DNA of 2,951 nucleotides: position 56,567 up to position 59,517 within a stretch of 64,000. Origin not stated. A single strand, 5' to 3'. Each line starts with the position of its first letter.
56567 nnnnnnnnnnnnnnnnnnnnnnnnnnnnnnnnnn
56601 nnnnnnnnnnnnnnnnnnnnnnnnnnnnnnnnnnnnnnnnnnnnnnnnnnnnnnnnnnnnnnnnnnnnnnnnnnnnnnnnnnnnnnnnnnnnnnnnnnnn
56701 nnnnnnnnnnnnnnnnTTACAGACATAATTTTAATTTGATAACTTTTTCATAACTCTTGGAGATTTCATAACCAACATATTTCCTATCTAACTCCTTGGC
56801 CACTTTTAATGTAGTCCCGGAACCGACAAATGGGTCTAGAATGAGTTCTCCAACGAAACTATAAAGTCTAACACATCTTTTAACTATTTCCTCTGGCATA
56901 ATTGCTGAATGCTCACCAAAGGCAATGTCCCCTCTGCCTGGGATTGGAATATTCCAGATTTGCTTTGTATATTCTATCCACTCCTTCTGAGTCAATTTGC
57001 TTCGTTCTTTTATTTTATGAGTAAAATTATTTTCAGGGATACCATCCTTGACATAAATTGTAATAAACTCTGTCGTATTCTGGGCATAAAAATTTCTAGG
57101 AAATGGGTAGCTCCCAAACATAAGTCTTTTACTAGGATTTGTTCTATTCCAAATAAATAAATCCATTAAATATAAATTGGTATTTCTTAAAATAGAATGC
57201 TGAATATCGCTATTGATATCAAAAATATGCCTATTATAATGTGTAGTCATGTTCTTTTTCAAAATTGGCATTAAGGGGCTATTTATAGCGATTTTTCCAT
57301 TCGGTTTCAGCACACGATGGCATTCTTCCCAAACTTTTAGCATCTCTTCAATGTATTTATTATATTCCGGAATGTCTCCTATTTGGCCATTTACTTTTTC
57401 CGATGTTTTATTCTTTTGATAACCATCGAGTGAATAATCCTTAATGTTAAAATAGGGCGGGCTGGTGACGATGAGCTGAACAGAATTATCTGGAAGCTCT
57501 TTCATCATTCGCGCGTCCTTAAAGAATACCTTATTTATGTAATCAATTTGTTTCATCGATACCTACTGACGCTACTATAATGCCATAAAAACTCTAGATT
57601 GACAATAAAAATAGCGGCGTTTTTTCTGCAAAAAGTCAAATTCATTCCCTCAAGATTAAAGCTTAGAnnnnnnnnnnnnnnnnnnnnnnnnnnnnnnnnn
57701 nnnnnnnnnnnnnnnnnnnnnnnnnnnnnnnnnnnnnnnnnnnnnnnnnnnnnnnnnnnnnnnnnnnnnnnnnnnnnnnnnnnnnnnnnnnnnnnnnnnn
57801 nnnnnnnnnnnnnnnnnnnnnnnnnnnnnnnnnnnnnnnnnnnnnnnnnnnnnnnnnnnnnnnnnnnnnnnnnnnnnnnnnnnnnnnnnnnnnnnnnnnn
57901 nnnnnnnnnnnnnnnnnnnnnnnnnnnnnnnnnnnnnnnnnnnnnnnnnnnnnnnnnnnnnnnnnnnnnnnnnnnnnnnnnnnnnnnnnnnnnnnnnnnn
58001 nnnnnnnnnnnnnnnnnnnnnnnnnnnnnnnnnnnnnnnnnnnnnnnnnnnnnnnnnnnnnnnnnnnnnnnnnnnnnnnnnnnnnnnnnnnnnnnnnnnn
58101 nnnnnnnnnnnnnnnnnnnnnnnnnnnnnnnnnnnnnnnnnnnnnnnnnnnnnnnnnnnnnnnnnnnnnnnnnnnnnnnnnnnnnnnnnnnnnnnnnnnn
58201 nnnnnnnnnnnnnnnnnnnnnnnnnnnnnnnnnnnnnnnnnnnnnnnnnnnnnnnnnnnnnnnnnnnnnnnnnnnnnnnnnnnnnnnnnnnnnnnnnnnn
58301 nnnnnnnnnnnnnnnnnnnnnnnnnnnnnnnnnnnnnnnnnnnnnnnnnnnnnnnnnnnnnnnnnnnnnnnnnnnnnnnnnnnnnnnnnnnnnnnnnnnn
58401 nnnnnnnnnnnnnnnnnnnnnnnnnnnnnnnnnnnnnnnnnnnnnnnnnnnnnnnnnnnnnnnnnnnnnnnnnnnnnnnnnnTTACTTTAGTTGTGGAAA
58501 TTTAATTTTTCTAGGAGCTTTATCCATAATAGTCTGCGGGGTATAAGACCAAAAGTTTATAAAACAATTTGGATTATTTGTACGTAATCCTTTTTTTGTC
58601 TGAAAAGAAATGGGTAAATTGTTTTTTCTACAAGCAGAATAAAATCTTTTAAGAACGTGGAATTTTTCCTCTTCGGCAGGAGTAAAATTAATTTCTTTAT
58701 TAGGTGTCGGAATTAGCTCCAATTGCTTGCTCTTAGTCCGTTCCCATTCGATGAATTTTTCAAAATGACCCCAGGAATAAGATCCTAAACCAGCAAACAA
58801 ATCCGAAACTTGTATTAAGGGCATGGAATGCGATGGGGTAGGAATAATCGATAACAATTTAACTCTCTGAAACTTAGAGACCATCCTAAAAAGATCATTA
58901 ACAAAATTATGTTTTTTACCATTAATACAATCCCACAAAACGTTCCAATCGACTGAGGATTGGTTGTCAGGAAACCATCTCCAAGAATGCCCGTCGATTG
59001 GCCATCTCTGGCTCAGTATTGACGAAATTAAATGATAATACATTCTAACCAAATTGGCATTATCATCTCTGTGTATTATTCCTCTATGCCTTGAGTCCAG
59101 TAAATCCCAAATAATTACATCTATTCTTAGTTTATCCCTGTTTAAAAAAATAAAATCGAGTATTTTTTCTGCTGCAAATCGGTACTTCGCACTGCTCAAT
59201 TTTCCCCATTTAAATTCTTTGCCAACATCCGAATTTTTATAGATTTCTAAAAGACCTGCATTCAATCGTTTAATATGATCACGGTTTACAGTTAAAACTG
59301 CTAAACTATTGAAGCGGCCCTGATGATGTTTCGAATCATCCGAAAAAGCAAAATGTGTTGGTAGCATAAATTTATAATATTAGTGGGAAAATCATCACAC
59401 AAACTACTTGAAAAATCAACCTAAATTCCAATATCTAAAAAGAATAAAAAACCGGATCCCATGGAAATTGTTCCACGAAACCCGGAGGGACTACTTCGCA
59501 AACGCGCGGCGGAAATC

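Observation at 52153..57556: Six-gene co-directional operon combining two beta-class MTases with three different nuclease types (HNH-like, PLD, HNH) and an unknown 207-aa protein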

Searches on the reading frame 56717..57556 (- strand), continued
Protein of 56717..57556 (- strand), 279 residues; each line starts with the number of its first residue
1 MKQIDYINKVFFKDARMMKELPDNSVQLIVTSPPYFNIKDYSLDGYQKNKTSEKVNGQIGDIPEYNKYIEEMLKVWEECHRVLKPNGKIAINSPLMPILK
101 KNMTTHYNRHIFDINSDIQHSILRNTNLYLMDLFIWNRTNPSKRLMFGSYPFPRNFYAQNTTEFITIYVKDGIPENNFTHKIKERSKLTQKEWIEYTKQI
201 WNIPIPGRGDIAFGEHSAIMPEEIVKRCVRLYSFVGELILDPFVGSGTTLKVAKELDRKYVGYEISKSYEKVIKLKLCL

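Call 87: search_protein_families(library=pfam, proteins=[L047:9615-10811:+, L034:3381-4568:+, L047:10831-11805:+, L034:4611-5255:+], max_evalue=1)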
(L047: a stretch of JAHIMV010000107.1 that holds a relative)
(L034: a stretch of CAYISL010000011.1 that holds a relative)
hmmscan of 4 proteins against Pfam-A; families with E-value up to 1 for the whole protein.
L047:9615-10811:+ (399 aa): 5 families
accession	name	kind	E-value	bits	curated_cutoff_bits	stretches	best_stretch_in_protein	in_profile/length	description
PF13391.12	HNH_2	-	2.1e-07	31.1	21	1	307-364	1-61/66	HNH endonuclease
PF09491.16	RE_AlwI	-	2.7e-06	27.1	23.1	1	94-231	3-148/441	AlwI restriction endonuclease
PF22665.2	DUF6293_C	-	0.0055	17.6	27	1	59-118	40-98/101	DUF6293 C-terminal winged helix domain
PF24580.1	DUF7607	-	0.058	14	27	1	200-240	2-42/110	Domain of unknown function (DUF7607)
PF01844.29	HNH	-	0.11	13.1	21.4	1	307-359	1-42/47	HNH endonuclease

L034:3381-4568:+ (396 aa): 7 families
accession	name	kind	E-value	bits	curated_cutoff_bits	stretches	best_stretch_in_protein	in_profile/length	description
PF13391.12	HNH_2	-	4.9e-08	33.1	21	1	304-362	1-62/66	HNH endonuclease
PF09491.16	RE_AlwI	-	0.00011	21.7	23.1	1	92-229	4-149/441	AlwI restriction endonuclease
PF08519.17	RFC1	-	0.07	13.6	23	1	168-224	92-149/158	Replication factor RFC1 C terminal domain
PF01844.29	HNH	-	0.13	12.9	21.4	1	304-356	1-42/47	HNH endonuclease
PF24580.1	DUF7607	-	0.45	11.1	27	1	196-254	1-55/110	Domain of unknown function (DUF7607)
PF22665.2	DUF6293_C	-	0.47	11.4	27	1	55-114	39-97/101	DUF6293 C-terminal winged helix domain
PF22642.1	MinC_N_1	-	0.69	10.7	27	1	162-206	24-70/78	Cell-division inhibitor MinC, N-terminal domain-like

L047:10831-11805:+ (325 aa): 2 families
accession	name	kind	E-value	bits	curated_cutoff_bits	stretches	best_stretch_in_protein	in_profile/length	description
PF00730.31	HhH-GPD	-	6.1e-06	27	26.2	1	144-292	4-105/108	HhH-GPD superfamily base excision DNA repair protein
PF08683.16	CAMSAP_CKK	-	0.002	18.7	27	1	223-258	67-97/119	Microtubule-binding calmodulin-regulated spectrin-associated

L034:4611-5255:+ (215 aa): 2 families
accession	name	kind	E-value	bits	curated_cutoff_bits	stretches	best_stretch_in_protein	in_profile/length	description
PF19034.5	RnlA-toxin_DBD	-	8.8e-05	23.3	27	1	50-135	19-99/125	RNase LS, bacterial toxin DBD domain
PF18869.6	HEPN_RnaseLS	-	0.03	15.1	29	1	50-109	3-57/124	RnaseLS-like HEPN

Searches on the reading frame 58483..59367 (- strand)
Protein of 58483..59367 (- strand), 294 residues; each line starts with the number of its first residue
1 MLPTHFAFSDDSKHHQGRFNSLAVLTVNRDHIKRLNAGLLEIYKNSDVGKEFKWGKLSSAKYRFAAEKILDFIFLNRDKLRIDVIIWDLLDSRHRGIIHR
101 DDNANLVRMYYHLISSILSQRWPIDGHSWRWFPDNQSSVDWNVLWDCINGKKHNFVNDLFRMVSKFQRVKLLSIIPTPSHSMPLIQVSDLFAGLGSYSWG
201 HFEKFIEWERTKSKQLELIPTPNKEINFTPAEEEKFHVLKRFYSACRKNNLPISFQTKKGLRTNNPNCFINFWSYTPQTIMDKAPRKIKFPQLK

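Call 3: search_protein_families(library=pfam, proteins=[window:58483-59367:-], max_evalue=0.1)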
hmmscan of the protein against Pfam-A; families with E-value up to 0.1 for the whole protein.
window:58483-59367:- (294 aa): 1 family
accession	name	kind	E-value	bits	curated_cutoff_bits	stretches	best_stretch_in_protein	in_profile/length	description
PF12686.12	DUF3800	-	1.4e-06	29.5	21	1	6-194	1-145/149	Protein of unknown function (DUF3800)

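Call 4: search_protein_families(library=padloc, proteins=[window:58483-59367:-], max_evalue=0.1)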
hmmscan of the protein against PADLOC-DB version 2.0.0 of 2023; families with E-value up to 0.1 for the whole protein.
window:58483-59367:- (294 aa): 2 families
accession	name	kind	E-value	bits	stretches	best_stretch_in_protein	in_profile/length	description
PDLC04353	PDC-M04A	-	1.5e-13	48.6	1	9-240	9-225/232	-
PDLC04354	PDC-M04A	-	8.8e-09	33.5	1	44-242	3-184/190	-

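Call 5: search_protein_families(library=ncbifam, proteins=[window:58483-59367:-], max_evalue=0.1)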
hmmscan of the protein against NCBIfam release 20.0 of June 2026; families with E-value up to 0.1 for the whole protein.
window:58483-59367:- (294 aa): 0 families

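Call 77: search_protein_families(library=phrogs, proteins=[window:58483-59367:-], max_evalue=0.001)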
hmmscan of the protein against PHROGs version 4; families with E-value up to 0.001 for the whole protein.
window:58483-59367:- (294 aa): 1 family
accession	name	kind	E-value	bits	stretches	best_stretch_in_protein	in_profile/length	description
phrog_3732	-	unknown function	9.4e-05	23.1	1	8-193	11-191/263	-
